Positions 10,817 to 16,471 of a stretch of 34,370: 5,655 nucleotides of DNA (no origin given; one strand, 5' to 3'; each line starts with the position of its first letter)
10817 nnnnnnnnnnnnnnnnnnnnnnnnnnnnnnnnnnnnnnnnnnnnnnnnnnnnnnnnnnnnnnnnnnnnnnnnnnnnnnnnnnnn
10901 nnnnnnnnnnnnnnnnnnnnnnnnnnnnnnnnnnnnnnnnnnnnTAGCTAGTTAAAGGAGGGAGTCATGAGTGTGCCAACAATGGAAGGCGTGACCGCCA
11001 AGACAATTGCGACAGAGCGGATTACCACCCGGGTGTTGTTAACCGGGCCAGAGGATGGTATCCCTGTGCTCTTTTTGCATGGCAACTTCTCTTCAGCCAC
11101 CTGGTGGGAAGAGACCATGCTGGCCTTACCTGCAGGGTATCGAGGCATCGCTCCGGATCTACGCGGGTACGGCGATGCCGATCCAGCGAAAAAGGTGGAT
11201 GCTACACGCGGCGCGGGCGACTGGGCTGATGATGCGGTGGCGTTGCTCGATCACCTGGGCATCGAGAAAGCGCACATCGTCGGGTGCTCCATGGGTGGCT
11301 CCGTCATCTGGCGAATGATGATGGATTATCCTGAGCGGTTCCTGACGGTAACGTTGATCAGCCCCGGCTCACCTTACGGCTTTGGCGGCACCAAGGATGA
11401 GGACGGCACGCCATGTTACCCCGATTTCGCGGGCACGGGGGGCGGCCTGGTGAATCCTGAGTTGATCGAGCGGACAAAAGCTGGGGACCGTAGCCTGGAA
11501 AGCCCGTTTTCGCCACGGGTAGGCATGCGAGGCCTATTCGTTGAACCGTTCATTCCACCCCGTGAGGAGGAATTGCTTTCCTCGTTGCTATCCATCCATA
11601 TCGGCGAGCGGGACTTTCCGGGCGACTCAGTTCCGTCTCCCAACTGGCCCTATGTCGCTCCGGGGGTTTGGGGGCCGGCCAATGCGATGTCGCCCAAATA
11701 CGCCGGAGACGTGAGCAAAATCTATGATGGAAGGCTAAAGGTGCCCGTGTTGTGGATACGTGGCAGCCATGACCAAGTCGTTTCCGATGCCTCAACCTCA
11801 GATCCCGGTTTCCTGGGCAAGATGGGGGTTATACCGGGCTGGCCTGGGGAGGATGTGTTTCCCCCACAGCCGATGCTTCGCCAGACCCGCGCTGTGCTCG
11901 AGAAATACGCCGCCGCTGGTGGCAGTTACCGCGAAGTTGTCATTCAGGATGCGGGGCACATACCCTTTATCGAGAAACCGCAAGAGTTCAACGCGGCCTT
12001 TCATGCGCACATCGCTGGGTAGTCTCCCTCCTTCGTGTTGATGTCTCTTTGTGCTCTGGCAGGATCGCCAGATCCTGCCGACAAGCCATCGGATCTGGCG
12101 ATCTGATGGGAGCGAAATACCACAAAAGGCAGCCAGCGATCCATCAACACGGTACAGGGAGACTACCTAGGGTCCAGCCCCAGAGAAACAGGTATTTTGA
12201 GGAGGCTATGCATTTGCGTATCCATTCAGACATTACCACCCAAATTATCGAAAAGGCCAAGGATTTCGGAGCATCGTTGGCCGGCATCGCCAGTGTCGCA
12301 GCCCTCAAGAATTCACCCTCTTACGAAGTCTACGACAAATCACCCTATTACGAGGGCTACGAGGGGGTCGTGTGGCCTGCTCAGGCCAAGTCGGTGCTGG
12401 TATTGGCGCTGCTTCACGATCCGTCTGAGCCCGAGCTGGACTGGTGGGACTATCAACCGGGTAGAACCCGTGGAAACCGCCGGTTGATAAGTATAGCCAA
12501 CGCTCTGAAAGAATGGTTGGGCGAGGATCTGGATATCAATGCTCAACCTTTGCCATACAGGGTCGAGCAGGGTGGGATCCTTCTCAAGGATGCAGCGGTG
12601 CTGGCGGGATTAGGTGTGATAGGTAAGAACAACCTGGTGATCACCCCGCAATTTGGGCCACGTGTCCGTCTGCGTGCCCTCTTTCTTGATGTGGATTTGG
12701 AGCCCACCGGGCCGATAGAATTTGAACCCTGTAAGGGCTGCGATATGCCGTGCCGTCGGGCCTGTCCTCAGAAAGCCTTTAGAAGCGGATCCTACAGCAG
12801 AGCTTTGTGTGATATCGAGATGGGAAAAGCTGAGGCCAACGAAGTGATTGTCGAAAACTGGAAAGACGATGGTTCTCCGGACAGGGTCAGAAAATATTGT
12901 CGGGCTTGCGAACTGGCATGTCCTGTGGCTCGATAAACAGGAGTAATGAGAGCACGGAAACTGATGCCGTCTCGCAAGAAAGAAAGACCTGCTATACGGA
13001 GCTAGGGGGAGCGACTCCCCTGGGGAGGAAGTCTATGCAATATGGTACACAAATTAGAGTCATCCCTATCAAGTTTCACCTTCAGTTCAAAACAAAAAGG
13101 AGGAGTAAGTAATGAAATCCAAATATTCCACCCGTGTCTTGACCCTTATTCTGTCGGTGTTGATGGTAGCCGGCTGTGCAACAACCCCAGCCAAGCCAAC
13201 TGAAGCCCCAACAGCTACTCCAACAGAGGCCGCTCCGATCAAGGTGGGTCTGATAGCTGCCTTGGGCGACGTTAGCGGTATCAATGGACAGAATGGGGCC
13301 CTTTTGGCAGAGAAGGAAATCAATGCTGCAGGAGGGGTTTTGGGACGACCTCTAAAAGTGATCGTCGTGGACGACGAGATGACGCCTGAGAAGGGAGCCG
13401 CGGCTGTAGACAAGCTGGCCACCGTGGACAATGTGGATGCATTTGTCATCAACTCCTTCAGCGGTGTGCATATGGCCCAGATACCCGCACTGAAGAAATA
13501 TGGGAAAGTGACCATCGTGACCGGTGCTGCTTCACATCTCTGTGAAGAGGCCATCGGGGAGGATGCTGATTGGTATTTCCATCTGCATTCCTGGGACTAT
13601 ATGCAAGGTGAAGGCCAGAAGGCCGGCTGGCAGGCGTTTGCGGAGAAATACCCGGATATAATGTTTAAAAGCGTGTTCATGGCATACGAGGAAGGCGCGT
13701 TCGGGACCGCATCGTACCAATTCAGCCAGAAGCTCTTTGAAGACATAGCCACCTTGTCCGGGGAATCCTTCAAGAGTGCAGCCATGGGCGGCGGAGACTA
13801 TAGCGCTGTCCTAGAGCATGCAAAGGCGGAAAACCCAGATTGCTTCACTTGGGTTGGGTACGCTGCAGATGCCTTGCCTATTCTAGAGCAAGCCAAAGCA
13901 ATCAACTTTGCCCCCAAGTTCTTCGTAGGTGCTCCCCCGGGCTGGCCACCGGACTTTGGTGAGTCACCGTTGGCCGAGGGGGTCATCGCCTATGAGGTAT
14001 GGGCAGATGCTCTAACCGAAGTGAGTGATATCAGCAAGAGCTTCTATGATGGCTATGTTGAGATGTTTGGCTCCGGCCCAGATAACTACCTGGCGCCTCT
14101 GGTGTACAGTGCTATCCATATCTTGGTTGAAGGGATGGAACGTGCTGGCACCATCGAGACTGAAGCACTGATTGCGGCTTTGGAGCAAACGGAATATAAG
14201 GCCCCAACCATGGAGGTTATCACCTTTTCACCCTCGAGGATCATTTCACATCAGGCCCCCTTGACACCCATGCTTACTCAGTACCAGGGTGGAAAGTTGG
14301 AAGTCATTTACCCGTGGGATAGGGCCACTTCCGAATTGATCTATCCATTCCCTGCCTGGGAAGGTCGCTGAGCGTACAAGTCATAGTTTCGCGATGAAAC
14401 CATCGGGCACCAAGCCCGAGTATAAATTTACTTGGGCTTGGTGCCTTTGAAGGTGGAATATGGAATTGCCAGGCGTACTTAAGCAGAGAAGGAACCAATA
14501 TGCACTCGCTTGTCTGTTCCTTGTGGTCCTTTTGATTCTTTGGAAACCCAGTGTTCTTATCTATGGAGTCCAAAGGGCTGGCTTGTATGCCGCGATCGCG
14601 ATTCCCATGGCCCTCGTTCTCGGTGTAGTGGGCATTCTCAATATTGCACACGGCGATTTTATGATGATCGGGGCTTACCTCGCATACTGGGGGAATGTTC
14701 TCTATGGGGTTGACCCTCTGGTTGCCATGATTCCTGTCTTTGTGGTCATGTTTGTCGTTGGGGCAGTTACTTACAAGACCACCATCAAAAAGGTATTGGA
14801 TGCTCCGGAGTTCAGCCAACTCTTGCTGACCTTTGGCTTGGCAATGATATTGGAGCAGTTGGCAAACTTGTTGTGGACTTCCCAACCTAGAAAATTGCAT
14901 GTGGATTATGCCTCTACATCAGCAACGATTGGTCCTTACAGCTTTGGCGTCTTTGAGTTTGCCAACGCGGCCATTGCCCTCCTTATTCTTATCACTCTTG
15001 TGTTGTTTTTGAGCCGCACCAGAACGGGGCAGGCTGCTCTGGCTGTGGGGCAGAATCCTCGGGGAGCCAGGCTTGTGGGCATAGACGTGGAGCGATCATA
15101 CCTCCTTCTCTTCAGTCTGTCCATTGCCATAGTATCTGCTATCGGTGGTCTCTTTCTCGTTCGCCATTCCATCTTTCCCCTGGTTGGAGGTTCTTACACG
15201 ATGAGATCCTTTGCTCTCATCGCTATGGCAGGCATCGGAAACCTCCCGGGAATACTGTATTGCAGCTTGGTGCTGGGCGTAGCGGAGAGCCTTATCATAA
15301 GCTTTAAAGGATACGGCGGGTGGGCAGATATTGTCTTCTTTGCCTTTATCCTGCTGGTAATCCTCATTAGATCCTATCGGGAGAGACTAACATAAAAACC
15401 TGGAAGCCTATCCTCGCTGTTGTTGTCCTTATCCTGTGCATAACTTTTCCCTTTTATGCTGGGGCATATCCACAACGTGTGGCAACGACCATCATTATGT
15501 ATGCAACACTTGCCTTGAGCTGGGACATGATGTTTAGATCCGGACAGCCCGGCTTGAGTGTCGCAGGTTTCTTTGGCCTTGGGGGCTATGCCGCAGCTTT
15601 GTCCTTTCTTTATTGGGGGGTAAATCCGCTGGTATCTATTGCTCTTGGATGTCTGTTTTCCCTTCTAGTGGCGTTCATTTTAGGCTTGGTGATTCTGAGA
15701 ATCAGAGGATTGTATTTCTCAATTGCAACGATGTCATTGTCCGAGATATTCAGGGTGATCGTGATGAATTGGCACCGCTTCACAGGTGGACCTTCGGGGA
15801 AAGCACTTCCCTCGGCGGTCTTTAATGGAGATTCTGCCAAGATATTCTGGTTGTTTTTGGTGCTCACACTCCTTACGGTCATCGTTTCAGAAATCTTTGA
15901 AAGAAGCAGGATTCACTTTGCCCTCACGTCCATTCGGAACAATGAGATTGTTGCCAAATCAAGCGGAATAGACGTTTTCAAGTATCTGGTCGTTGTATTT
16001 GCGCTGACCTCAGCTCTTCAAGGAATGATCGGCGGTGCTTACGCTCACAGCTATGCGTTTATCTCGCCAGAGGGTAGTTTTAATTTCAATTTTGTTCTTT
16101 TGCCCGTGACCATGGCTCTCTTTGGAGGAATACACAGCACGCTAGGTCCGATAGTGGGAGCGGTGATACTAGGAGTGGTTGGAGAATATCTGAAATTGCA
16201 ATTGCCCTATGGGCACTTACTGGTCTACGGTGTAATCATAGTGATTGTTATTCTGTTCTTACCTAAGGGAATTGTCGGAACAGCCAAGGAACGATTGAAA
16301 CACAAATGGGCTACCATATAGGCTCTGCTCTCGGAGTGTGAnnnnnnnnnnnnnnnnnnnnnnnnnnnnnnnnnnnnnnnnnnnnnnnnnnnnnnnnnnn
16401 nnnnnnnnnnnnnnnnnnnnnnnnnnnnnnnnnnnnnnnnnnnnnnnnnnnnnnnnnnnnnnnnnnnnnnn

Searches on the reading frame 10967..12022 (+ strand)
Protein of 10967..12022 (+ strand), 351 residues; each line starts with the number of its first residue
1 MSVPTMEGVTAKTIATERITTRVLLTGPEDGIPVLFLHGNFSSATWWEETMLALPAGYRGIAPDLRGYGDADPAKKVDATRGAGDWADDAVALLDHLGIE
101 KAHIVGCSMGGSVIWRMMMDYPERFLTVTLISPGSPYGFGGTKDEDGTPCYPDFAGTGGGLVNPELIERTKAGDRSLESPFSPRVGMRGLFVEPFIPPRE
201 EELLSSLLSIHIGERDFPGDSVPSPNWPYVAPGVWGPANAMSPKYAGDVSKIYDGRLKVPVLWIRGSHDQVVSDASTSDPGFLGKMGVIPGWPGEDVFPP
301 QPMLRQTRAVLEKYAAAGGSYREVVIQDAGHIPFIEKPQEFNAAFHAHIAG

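Call 5: search_protein_families(library=pfam, proteins=[window:10967-12022:+])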
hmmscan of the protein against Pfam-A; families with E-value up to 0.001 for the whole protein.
window:10967-12022:+ (351 aa): 3 families
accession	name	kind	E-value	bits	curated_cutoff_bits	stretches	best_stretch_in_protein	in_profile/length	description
PF00561.26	Abhydrolase_1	-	2.7e-26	93.2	25.8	1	33-133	2-102/245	alpha/beta hydrolase fold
PF12697.13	Abhydrolase_6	-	2.5e-18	68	26.3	1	34-344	1-217/217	Alpha/beta hydrolase family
PF12146.15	Hydrolase_4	-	2.1e-09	37.5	27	1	34-133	7-109/239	Serine aminopeptidase, S33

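Call 53: search_protein_families(library=ncbifam, proteins=[window:10967-12022:+], max_evalue=1e-30)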
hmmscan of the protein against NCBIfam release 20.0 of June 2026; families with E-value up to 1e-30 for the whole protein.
window:10967-12022:+ (351 aa): 0 families

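Call 84: search_protein_families(library=ncbifam, proteins=[window:10967-12022:+], max_evalue=0.00001)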
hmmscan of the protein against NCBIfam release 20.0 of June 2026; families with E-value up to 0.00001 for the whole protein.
window:10967-12022:+ (351 aa): 21 families
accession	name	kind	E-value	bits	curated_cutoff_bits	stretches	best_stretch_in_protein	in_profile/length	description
NF050089.1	i_nPHAscl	equivalog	9.2e-24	84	300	1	32-145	19-130/288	intracellular short-chain-length polyhydroxyalkanoate depolymerase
NF011457.0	PRK14875.1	equivalog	9.3e-21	74.2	307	1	10-134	111-232/372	acetoin dehydrogenase dihydrolipoyllysine-residue acetyltransferase subunit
NF051488.1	bifunc_PcaDC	exception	2.4e-18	66.5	390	1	23-135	4-113/375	bifunctional 3-oxoadipate enol-lactonase/4-carboxymuconolactone decarboxylase PcaDC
TIGR02427.1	protocat_pcaD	equivalog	4.9e-18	65.4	255.85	1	27-130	8-109/251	3-oxoadipate enol-lactonase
NF052610.1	macro_16_ester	equivalog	2.8e-14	53.1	420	1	27-133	19-127/281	alpha/beta fold macrolide esterase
NF045632.1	hydroxlase_HsaD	equivalog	3.7e-14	52.4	400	1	9-134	12-138/290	4,5:9,10-diseco-3-hydroxy-5,9,17-trioxoandrosta-1(10),2-diene-4-oate hydrolase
TIGR03695.1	menH_SHCHC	equivalog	5.4e-14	52.2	208.55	1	33-132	4-103/252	2-succinyl-6-hydroxy-2,4-cyclohexadiene-1-carboxylate synthase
NF053693.1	esterase_mleCBF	exception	1.1e-12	47.9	564.5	1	32-133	24-127/279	CBF family alpha/beta fold macrolide esterase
TIGR03343.1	biphenyl_bphD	equivalog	1.5e-11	44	462.15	1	29-134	28-135/282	2-hydroxy-6-oxo-6-phenylhexa-2,4-dienoate hydrolase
TIGR03056.1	bchO_mg_che_rel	equivalog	2.6e-11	43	172.55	1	18-123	15-118/278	alpha/beta fold hydrolase BchO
NF053683.1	esterase_mleBRB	exception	3.2e-11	43.3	585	1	34-131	26-125/280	BRB family alpha/beta fold macrolide esterase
NF033124.1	estX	equivalog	1.4e-10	40.8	600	1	32-132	24-126/280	macrolide esterase EstX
NF041759.1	mac_hydro_EstT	equivalog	4.5e-10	39.2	450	1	15-135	6-128/278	macrolide hydrolase EstT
NF002043.0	PRK00870.1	subfamily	8.1e-10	38.6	265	1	16-137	31-152/302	haloalkane dehalogenase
NF051487.1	bifunc_PcaCD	exception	1.4e-09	37.6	430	1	15-132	152-270/413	bifunctional 4-carboxymuconolactone decarboxylase/3-oxoadipate enol-lactonase PcaCD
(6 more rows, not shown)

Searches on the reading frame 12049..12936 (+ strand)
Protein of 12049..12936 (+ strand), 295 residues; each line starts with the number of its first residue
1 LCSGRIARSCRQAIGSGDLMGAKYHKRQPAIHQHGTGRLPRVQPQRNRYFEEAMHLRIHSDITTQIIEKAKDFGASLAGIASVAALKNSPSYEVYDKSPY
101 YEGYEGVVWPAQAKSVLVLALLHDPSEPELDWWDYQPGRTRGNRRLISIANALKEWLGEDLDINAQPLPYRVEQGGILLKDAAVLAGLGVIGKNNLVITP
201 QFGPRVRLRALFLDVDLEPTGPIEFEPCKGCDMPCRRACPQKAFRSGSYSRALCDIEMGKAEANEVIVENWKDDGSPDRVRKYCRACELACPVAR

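Call 6: search_protein_families(library=pfam, proteins=[window:12049-12936:+])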
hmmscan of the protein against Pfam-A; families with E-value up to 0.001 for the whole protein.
window:12049-12936:+ (295 aa): 0 families

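Call 37: search_solved_structures(query=window:12049-12936:+, max_evalue=1)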
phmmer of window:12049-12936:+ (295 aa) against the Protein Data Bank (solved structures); distinct sequences matched with E-value up to 1: 6.
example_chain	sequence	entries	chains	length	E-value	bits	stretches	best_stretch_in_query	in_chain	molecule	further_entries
4uqu_A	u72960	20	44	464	1.8e-09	40.5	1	183-292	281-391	TETRACHLOROETHENE REDUCTIVE DEHALOGENASE CATALYTIC SUBUNIT PCEA | TETRACHLOROETHENE REDUCTIVE DEHALOGENASE CATALYTIC SUBUNIT | Tetrachloroethene reductive dehal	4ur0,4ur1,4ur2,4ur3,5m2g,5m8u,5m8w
8q4h_A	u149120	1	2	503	1.1e-08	37.9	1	182-251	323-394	Tetrachloroethene reductive dehalogenase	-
5d6s_A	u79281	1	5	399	2.2e-06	30.4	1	172-254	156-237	Epoxyqueuosine reductase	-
5d08_A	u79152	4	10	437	1.1e-05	28.1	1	173-250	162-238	Epoxyqueuosine reductase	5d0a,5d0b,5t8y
9uxt_A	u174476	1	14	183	0.61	12.5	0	45-134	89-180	Clp protease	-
4kk0_A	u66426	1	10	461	0.67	12.3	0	93-134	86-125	Tuberous sclerosis 1 protein homolog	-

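Call 39: search_protein_families(library=pfam, proteins=[window:12049-12936:+], max_evalue=1)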
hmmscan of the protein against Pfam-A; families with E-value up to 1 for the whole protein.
window:12049-12936:+ (295 aa): 4 families
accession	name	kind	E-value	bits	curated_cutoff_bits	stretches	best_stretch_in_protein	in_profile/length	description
PF13484.11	Fer4_16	-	0.021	16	30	1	228-293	2-65/66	4Fe-4S double cluster binding domain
PF12798.12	Fer4_3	-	0.37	12.2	27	0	284-293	4-13/15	4Fe-4S binding domain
PF12797.12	Fer4_2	-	0.43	11.1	24.5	0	223-240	5-21/22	4Fe-4S binding domain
PF13237.11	Fer4_10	-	0.72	10.3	25.5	0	224-292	5-53/53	4Fe-4S dicluster domain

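Call 84: search_protein_families(library=ncbifam, proteins=[window:12049-12936:+], max_evalue=0.00001)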
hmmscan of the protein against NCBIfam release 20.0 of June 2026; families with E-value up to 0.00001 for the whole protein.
window:12049-12936:+ (295 aa): 2 families
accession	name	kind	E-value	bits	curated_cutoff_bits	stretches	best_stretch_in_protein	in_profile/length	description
TIGR02486.1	RDH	subfamily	2.9e-11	43.8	160.35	1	182-292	156-277/314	reductive dehalogenase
TIGR00276.1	TIGR00276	equivalog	3.1e-10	39.6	200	1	168-294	122-244/337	tRNA epoxyqueuosine(34) reductase QueG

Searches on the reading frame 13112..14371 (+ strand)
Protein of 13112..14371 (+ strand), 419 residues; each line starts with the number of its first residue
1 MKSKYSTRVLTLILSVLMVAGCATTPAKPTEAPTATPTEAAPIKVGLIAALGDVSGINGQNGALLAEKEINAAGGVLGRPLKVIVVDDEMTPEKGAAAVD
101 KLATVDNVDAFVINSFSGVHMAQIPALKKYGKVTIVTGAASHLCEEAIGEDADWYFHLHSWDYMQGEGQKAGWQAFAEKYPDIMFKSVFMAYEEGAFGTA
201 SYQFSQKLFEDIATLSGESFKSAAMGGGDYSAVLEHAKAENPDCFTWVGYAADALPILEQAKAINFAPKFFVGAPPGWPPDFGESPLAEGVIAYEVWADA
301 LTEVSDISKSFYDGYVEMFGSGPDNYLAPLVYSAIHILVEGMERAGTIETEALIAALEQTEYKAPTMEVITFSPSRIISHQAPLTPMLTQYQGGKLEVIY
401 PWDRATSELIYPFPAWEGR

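Call 6: search_protein_families(library=pfam, proteins=[window:13112-14371:+])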
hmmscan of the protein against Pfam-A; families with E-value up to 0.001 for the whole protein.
window:13112-14371:+ (419 aa): 3 families
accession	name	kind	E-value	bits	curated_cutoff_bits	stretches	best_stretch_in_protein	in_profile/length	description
PF13458.12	Peripla_BP_6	-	2e-43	149.8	31.7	1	42-383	1-334/343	Periplasmic binding protein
PF13433.12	Peripla_BP_5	-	1.7e-09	37.7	27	1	58-112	19-73/363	Periplasmic binding protein domain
PF01094.35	ANF_receptor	-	4.9e-05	23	25.4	0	62-141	5-84/353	Receptor family ligand binding region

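Call 84: search_protein_families(library=ncbifam, proteins=[window:13112-14371:+], max_evalue=0.00001)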
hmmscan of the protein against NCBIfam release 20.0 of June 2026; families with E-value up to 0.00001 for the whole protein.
window:13112-14371:+ (419 aa): 3 families
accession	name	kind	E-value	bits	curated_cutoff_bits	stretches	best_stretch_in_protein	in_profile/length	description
NF011933.0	PRK15404.1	subfamily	6.1e-12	45.3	477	1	39-366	23-339/370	high-affinity branched-chain amino acid ABC transporter substrate-binding protein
TIGR03407.1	urea_ABC_UrtA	exception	1.2e-08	34.3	492.75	0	43-124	1-85/361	urea ABC transporter substrate-binding protein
TIGR03669.1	urea_ABC_arch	equivalog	1.6e-08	34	494.8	0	56-117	17-78/375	urea ABC transporter substrate-binding protein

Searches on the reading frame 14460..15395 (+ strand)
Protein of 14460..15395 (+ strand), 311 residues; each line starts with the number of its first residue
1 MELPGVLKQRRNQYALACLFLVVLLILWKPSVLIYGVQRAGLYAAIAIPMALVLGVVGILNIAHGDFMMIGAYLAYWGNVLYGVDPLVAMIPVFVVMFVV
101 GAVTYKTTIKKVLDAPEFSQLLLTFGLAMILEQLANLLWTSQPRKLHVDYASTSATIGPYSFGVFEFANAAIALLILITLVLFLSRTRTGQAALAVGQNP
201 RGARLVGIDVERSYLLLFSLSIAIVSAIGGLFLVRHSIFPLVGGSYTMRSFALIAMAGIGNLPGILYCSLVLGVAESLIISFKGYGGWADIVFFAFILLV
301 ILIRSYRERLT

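Call 6: search_protein_families(library=pfam, proteins=[window:14460-15395:+])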
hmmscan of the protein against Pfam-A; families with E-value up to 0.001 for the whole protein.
window:14460-15395:+ (311 aa): 1 family
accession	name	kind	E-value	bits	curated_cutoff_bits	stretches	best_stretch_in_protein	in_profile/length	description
PF02653.21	BPD_transp_2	-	3.6e-31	108.7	26.8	1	34-300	3-268/269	Branched-chain amino acid transport system / permease component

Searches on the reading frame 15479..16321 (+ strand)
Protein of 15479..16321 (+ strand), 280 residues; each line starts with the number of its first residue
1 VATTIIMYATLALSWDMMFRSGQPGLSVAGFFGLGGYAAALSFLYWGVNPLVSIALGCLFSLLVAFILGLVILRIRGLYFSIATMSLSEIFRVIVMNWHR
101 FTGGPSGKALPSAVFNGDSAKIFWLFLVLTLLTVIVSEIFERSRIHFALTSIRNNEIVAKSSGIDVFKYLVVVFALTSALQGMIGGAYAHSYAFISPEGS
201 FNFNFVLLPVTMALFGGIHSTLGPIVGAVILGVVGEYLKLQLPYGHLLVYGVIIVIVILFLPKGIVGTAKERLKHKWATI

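Call 6: search_protein_families(library=pfam, proteins=[window:15479-16321:+])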
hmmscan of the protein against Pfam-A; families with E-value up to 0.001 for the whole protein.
window:15479-16321:+ (280 aa): 1 family
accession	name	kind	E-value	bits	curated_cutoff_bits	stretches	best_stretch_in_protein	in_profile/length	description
PF02653.21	BPD_transp_2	-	1.9e-40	139.1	26.8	1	2-257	6-268/269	Branched-chain amino acid transport system / permease component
